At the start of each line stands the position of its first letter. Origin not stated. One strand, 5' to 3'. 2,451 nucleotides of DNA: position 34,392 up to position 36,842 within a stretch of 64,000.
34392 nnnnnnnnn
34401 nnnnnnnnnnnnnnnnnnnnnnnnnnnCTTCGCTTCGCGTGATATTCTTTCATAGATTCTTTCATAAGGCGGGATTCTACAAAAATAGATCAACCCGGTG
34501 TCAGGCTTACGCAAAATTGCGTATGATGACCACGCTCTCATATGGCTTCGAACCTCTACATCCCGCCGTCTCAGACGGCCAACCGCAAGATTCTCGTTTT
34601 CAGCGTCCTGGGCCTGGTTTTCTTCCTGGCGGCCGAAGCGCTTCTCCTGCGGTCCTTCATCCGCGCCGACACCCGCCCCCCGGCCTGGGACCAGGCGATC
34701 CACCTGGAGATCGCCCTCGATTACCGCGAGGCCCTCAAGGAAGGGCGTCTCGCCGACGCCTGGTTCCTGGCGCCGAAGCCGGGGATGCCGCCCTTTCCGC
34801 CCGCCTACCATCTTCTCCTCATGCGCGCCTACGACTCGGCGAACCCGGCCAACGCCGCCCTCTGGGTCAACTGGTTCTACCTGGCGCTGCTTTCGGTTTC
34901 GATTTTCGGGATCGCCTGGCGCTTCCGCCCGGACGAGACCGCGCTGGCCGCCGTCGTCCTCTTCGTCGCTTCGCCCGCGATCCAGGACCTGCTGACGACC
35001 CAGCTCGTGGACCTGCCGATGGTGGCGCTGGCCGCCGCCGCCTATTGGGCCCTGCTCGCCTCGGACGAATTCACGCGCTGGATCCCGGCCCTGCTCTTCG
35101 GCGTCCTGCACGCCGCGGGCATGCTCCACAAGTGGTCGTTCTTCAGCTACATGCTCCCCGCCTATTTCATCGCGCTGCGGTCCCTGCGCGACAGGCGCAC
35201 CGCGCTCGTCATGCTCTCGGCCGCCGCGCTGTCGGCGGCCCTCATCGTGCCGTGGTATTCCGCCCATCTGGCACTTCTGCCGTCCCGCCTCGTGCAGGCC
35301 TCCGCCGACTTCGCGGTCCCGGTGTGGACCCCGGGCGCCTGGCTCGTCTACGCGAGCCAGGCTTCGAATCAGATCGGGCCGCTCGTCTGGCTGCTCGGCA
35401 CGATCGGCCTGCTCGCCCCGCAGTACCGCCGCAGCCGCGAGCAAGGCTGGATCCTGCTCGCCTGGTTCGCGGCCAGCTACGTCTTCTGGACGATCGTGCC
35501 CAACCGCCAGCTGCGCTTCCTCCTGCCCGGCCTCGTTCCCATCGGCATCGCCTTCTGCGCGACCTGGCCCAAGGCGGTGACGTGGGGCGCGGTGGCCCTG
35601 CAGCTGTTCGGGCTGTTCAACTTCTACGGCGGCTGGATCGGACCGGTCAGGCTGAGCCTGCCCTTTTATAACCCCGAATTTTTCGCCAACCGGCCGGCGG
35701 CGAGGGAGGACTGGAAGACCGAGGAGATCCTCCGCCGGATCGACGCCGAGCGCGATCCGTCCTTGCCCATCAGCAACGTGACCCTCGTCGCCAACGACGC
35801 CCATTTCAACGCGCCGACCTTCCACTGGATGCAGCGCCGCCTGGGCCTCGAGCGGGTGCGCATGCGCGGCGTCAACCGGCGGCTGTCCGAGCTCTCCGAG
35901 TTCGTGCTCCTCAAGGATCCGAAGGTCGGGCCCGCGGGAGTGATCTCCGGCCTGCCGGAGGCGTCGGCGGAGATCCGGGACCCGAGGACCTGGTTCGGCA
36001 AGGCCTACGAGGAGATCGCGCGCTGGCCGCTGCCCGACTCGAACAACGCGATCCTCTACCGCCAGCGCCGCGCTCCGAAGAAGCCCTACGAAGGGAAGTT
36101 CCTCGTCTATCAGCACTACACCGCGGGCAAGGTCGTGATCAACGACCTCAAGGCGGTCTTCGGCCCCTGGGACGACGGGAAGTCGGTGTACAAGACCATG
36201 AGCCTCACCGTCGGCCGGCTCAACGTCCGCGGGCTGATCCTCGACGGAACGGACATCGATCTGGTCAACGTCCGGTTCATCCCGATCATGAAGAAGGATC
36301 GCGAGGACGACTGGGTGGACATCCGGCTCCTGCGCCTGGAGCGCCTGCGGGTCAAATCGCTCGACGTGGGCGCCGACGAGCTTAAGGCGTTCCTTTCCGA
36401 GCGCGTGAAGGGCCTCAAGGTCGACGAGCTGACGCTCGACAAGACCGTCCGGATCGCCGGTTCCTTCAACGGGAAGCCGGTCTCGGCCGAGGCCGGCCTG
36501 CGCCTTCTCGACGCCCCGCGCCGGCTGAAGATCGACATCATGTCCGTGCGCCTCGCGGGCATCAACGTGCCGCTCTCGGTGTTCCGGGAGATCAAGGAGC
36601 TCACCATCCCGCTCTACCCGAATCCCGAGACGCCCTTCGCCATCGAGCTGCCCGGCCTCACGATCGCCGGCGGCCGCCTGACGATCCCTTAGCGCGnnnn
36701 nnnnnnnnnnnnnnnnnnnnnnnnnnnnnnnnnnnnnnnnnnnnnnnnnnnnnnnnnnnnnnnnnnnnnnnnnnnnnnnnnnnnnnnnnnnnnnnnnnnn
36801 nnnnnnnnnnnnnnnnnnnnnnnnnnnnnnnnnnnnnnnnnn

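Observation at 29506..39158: Mannose-activation genes clustered with three GT39/ArnT-like GT-C glycosyltransferases: candidate polyprenyl-P-mannose-dependent periplasmic glycosylation system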

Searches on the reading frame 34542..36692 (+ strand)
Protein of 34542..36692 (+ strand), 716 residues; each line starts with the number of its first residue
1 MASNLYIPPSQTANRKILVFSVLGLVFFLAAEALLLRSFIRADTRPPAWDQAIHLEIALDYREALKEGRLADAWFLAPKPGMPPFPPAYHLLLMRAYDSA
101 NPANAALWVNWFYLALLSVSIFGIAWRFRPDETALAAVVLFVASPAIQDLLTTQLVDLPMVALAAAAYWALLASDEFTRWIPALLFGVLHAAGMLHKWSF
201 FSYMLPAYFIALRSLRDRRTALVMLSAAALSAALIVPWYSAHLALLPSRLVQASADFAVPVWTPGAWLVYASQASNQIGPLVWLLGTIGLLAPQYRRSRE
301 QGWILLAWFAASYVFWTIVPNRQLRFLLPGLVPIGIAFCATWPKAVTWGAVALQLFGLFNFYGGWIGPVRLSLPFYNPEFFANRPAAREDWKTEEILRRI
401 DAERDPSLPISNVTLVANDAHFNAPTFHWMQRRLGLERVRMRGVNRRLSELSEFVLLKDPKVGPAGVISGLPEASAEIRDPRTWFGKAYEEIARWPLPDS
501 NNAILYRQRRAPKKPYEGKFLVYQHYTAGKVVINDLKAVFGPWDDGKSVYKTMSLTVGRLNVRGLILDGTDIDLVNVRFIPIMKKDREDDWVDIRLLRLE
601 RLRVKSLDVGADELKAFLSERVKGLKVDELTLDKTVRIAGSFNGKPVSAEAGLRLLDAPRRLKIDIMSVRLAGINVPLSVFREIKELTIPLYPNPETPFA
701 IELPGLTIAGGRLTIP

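Call 4: search_protein_families(library=pfam, proteins=[window:34542-36692:+], max_evalue=0.01)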
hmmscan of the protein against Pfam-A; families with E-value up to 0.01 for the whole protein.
window:34542-36692:+ (716 aa): 2 families
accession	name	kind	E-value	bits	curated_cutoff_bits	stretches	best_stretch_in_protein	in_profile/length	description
PF13231.12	PMT_2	-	2.9e-06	28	26.1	1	105-238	23-157/160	Dolichyl-phosphate-mannose-protein mannosyltransferase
PF11209.13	LmeA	-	0.002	18.6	27.3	1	607-715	97-214/217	LmeA-like phospholipid-binding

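Call 10: search_protein_families(library=ncbifam, proteins=[window:34542-36692:+], max_evalue=0.001)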
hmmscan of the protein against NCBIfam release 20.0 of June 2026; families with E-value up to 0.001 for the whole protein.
window:34542-36692:+ (716 aa): 0 families

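Call 12: find_homologous_proteins(query=window:34542-36692:+)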
Query window:34542-36692:+ (716 aa): 245 proteins with E <= 0.001 among 8000 candidates; the best 120 are listed.
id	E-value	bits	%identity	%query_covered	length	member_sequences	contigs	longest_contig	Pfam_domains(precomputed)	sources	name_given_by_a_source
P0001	0.0e+0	1503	92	100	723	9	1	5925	PF13231.13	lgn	-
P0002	0.0e+0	1474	89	100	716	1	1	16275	PF13231.13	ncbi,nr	ncbi:MAG: glycosyltransferase family 39 protein [Elusimicrobia bacterium]|nr:glycosyltransferase fam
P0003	0.0e+0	1418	84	100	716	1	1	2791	PF13231.13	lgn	-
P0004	0.0e+0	1416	84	100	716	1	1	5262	PF13231.13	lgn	-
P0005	0.0e+0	1414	84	100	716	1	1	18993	PF13231.13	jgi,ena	-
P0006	0.0e+0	1410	85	100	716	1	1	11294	-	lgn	-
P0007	0.0e+0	1410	86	100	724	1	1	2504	PF13231.13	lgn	-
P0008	0.0e+0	1408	84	100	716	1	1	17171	PF13231.13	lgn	-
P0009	0.0e+0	1407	84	100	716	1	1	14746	PF13231.13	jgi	jgi:hypothetical protein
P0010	0.0e+0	1400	84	100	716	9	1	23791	PF13231.13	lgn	-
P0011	0.0e+0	1395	84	100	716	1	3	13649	PF13231.13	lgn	-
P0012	0.0e+0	1384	82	100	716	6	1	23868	PF13231.13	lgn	-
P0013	0.0e+0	1360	81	100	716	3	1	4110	PF13231.13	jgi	jgi:hypothetical protein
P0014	0.0e+0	1353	81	100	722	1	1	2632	-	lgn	-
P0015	0.0e+0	1344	80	100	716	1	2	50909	-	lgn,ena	-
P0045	0.0e+0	1242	74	100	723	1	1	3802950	-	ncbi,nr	ncbi:MAG: hypothetical protein M0D55_17880 [Elusimicrobiota bacterium]|nr:MAG: hypothetical protein 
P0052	0.0e+0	1103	68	100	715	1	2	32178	PF11209.14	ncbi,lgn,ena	ncbi:MAG: hypothetical protein AAB036_12205 [Elusimicrobiota bacterium]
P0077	2.8e-277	940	60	96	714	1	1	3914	PF11209.14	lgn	-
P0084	6.2e-272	922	58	99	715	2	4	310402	PF11209.14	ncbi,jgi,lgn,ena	jgi:hypothetical protein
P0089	2.6e-270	917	58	100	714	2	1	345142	PF11209.14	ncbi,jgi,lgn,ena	jgi:hypothetical protein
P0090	5.3e-270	916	58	100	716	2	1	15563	PF11209.14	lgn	-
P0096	3.2e-268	910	59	97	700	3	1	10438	PF11209.14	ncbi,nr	ncbi:MAG: hypothetical protein HY079_03240 [Elusimicrobia bacterium]|nr:hypothetical protein [Elusim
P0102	1.2e-265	901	59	95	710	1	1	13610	PF11209.14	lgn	-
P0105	2.1e-264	897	56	99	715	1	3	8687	PF11209.14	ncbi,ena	-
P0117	1.3e-251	855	55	99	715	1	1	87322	-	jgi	jgi:hypothetical protein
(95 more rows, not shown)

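Call 13: find_encoding_contigs(protein=P0045, flank=10000, max_places=2)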
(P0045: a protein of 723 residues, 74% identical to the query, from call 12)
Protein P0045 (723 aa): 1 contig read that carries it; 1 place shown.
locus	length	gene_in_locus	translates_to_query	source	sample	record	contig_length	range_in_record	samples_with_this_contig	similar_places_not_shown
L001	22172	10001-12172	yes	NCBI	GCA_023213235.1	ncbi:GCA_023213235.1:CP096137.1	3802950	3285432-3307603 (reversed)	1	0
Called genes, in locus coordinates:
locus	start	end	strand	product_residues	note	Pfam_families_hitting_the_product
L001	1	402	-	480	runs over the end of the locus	PF00092:VWA, PF13519:VWA_2, PF13768:VWA_3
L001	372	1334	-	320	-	PF08487:VIT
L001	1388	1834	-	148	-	-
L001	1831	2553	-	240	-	PF13490:zf-HC2 (weak)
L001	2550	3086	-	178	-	PF04542:Sigma70_r2, PF08281:Sigma70_r4_2, PF04545:Sigma70_r4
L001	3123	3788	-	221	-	PF01144:CoA_trans, PF13336:AcetylCoA_hyd_C (weak)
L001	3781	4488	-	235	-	PF01144:CoA_trans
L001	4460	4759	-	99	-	-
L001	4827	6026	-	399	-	PF00438:S-AdoMet_synt_N, PF02772:S-AdoMet_synt_M, PF02773:S-AdoMet_synt_C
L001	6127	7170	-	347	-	PF00483:NTP_transferase, PF12804:NTP_transf_3, PF25084:LbH_EIF2B, PF00132:Hexapep, PF24894:Hexapep_GlmU (weak), PF25087:GMPPB_C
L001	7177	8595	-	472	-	PF02878:PGM_PMM_I, PF02879:PGM_PMM_II, PF02880:PGM_PMM_III, PF00408:PGM_PMM_IV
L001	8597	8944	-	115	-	PF01050:MannoseP_isomer, PF07385:Lyx_isomer (faint), PF07883:Cupin_2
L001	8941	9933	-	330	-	PF00483:NTP_transferase, PF00132:Hexapep (faint), PF25084:LbH_EIF2B, PF25087:GMPPB_C, PF24894:Hexapep_GlmU (weak)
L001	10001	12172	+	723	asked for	-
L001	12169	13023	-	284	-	-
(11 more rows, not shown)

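Call 14: find_encoding_contigs(protein=P0089, flank=10000, max_places=2)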
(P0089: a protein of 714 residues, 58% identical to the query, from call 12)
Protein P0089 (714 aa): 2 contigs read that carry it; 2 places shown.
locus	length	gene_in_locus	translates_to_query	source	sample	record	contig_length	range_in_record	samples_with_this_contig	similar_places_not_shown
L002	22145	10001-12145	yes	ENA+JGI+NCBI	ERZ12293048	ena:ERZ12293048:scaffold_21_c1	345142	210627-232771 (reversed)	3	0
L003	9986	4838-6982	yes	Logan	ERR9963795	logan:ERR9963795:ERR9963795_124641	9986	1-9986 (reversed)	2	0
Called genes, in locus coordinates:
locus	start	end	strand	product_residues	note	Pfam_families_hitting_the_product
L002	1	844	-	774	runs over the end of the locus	PF08487:VIT, PF05762:VWA_CoxE (faint), PF00092:VWA, PF13519:VWA_2, PF13768:VWA_3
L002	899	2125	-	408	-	PF13490:zf-HC2 (weak)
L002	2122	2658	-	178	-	PF04542:Sigma70_r2, PF08281:Sigma70_r4_2, PF04545:Sigma70_r4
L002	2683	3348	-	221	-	PF01144:CoA_trans, PF13336:AcetylCoA_hyd_C (weak)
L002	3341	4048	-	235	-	PF01144:CoA_trans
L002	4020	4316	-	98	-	-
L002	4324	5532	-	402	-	PF00438:S-AdoMet_synt_N, PF02772:S-AdoMet_synt_M, PF02773:S-AdoMet_synt_C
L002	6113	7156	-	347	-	PF00483:NTP_transferase, PF12804:NTP_transf_3, PF25084:LbH_EIF2B, PF00132:Hexapep (faint), PF24894:Hexapep_GlmU (weak), PF25087:GMPPB_C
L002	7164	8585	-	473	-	PF02878:PGM_PMM_I, PF02879:PGM_PMM_II, PF02880:PGM_PMM_III, PF00408:PGM_PMM_IV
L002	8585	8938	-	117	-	PF01050:MannoseP_isomer, PF07385:Lyx_isomer (faint), PF07883:Cupin_2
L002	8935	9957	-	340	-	PF00483:NTP_transferase, PF12804:NTP_transf_3, PF00132:Hexapep (faint), PF25084:LbH_EIF2B, PF25087:GMPPB_C, PF24894:Hexapep_GlmU (weak)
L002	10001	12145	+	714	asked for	PF11209:LmeA (faint)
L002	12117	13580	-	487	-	PF13231:PMT_2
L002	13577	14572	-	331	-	PF13489:Methyltransf_23, PF07021:MetW (weak), PF13847:Methyltransf_31 (weak), PF08241:Methyltransf_11, PF08242:Methyltransf_12, PF13649:Methyltransf_25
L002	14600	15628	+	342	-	PF00089:Trypsin, PF13365:Trypsin_2, PF13180:PDZ_2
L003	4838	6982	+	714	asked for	PF11209:LmeA (faint)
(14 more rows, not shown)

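Call 17: find_encoding_contigs(protein=P0117, flank=10000, max_places=1)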
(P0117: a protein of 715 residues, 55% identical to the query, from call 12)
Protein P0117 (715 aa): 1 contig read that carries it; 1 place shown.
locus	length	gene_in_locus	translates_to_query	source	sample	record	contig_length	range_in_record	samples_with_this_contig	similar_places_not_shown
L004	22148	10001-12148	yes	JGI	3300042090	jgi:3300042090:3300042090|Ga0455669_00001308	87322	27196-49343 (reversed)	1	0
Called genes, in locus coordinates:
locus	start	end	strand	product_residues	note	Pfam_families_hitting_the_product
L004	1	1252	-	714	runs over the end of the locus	PF08487:VIT, PF00092:VWA, PF13519:VWA_2, PF13768:VWA_3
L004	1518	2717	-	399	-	-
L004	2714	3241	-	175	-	PF04542:Sigma70_r2, PF08281:Sigma70_r4_2, PF04545:Sigma70_r4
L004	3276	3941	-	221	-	PF01144:CoA_trans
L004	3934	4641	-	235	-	PF01144:CoA_trans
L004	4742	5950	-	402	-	PF00438:S-AdoMet_synt_N, PF02772:S-AdoMet_synt_M, PF02773:S-AdoMet_synt_C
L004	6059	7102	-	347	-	PF00483:NTP_transferase, PF12804:NTP_transf_3, PF25084:LbH_EIF2B, PF00132:Hexapep (weak), PF24894:Hexapep_GlmU (weak), PF25087:GMPPB_C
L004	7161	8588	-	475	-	PF02878:PGM_PMM_I, PF02879:PGM_PMM_II, PF02880:PGM_PMM_III, PF00408:PGM_PMM_IV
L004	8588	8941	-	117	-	PF01050:MannoseP_isomer, PF00190:Cupin_1 (weak), PF07883:Cupin_2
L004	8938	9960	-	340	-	PF00483:NTP_transferase, PF12804:NTP_transf_3, PF25084:LbH_EIF2B, PF25087:GMPPB_C, PF00132:Hexapep (faint), PF24894:Hexapep_GlmU (weak)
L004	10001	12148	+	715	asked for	-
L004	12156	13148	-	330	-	PF13489:Methyltransf_23, PF07021:MetW (weak), PF13847:Methyltransf_31 (weak), PF08241:Methyltransf_11, PF08242:Methyltransf_12, PF13649:Methyltransf_25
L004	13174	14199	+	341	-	PF00089:Trypsin, PF13365:Trypsin_2, PF17820:PDZ_6 (faint), PF13180:PDZ_2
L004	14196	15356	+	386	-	-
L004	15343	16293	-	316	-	PF05448:AXE1, PF00326:Peptidase_S9, PF01738:DLH (faint), PF08840:BAAT_C (faint), PF12146:Hydrolase_4 (weak)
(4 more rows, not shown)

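Call 18: find_related_loci(query=A1, collection=genome_contigs, flank=10000)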
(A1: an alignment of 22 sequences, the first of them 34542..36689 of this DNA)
Query A1 (716 aa) in genome_contigs; peptide patterns used: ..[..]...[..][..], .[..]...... (x = any residue, [..] = any of these).
92 stretches matched a pattern; 64 encode a relative of the query (tblastn E <= 1e-3); 61 distinct loci.
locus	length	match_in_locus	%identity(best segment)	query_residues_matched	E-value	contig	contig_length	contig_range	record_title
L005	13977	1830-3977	89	1-716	0e+0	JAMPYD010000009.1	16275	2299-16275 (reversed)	MAG: Elusimicrobiota bacterium isolate R2F_R2FSRR_metabat.61 R2F_C1900, whole genome shotgun sequence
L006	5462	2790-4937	84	1-716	0e+0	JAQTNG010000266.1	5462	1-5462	MAG: Elusimicrobia bacterium isolate STA_59 NODE_36631_length_5462_cov_3.390066_Sandtown_A, whole genome shotgun sequenc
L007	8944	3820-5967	83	1-716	0e+0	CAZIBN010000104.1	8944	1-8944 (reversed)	MAG TPA_asm: uncultured Elusimicrobia sp. isolate binchicken_co186_163 genome assembly, contig: NODE_10652_length_8944_c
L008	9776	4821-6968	80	1-716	0e+0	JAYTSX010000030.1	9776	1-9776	MAG: Elusimicrobiota bacterium isolate GFS_5282 GFS_5282_29, whole genome shotgun sequence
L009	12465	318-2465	79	1-716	0e+0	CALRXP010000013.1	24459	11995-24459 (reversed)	MAG: Candidatus Endomicrobium trichonymphae isolate JJ-MEM5D2-223-10-m2-bin112 genome assembly, contig: JJ-MEM5D2-223-C3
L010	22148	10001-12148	95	1-716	0e+0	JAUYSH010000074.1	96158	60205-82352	MAG: Elusimicrobiota bacterium isolate C5_metabat.bin.68 C5_k141_259121, whole genome shotgun sequence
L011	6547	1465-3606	75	3-716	0e+0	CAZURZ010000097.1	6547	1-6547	MAG TPA_asm: uncultured Elusimicrobia sp. isolate SRP287453_co1_212 genome assembly, contig: NODE_22996_length_6547_cov_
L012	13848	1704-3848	79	1-716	0e+0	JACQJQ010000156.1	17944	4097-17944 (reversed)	MAG: Elusimicrobia bacterium isolate NC_groundwater_1155_Ag_S-0.1um_67_28 S_p1_S3_coassembly_k141_1524722, whole genome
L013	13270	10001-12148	73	1-716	0e+0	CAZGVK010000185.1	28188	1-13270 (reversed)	MAG TPA_asm: uncultured Elusimicrobia sp. isolate binchicken_co203_514 genome assembly, contig: k141_1742334, whole geno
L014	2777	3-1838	82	105-716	0e+0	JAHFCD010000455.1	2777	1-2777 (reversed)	MAG: Elusimicrobia bacterium isolate nzgw213 NODE_67907_length_2778_cov_2.994731, whole genome shotgun sequence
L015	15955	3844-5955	76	1-716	0e+0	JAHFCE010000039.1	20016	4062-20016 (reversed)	MAG: Elusimicrobia bacterium isolate nzgw214 NODE_784_length_20017_cov_3.997587, whole genome shotgun sequence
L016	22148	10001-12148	80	1-716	0e+0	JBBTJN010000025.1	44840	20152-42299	MAG: Elusimicrobiota bacterium isolate H52-bin097_1 H52_bin097_1_000000000025, whole genome shotgun sequence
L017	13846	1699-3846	67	3-715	0e+0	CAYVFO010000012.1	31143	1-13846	MAG TPA_asm: uncultured Elusimicrobia sp. isolate SRP124282_co12_75 genome assembly, contig: NODE_63_length_31143_cov_9.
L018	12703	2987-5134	68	1-716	0e+0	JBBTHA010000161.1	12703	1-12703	MAG: Elusimicrobiota bacterium isolate H41-bin160_1 H41_bin160_1_000000000161, whole genome shotgun sequence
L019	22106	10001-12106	61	14-716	0e+0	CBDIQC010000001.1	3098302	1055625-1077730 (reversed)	MAG: uncultured Elusimicrobia bacterium isolate NI882-mx-bin12 genome assembly, contig: N-N882-C16, whole genome shotgun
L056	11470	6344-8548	38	28-716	2e-128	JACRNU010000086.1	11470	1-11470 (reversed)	MAG: Elusimicrobia bacterium isolate NC_groundwater_1943_Pr3_S-0.2um_66_9 scaffold_363185, whole genome shotgun sequence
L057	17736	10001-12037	36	15-716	3e-113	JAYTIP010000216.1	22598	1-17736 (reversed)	MAG: Elusimicrobiota bacterium isolate GFS_2774 GFS_2774_215, whole genome shotgun sequence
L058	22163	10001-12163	38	15-716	2e-132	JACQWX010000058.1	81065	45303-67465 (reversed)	MAG: Elusimicrobia bacterium isolate NC_groundwater_1500_Pr4_B-0.1um_67_5 SR1-18-B1_scaffold_189213, whole genome shotgu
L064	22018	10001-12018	46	25-716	5e-50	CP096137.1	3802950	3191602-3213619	MAG: Elusimicrobiota bacterium isolate JAD_PAG50586_1 chromosome, complete genome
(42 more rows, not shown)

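Call 20: predict_structure(alignment_id=A1)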
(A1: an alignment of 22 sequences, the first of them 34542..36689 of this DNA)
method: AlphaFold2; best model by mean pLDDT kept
length: 716 residues; sequences in the alignment: 22
mean_pLDDT: 84.0   pTM: 0.78
mean pLDDT of the five models: 84.0, 78.3, 76.8, 76.2, 72.9
residues with pLDDT >= 90: 275; 70-90: 349; 50-70: 78; < 50: 14
segments of 3 or more residues with pLDDT < 50: 1-5, 254-258, 683-685
pLDDT, mean of each block of 10 residues (from residue 1): 49 85 96 94 88 88 85 70 68 89 91 95 90 92 89 83 93 90 95 82 88 89 95 83 58 49 71 78 84 64 82 72 67 88 89 90 82 71 85 94 87 87 89 87 68 89 67 84 89 93 92 85 85 92 91 95 90 93 75 87 94 91 89 93 92 84 88 78 62 83 90 89
secondary structure, 60 per line:
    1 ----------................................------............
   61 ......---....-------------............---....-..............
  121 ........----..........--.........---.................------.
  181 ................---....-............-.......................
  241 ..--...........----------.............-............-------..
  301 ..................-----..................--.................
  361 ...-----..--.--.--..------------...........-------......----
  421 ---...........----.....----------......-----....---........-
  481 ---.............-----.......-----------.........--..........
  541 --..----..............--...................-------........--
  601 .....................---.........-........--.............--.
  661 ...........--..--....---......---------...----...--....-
elements in order (helices of 4 or more, strands of 3 or more residues): H11-42 H49-66 H70-73 H87-98 H102-105 H107-128 H133-142 H145-153 H157-173 H180-196 H200-203 H205-216 H218-242 H245-255 H266-278 H280-291 H299-318 H324-341 H344-363 H393-403 E411-416 H424-434 E439-443 E454-459 H465-468 H472-479 H484-488 E489-496 E502-508 E520-528 E531-540 E549-562 E565-583 E591-598 E601-610 H611-621 E625-633 E635-642 E645-657 E660-671 H678-681 E688-690 E700-702 E707-709 E712-715
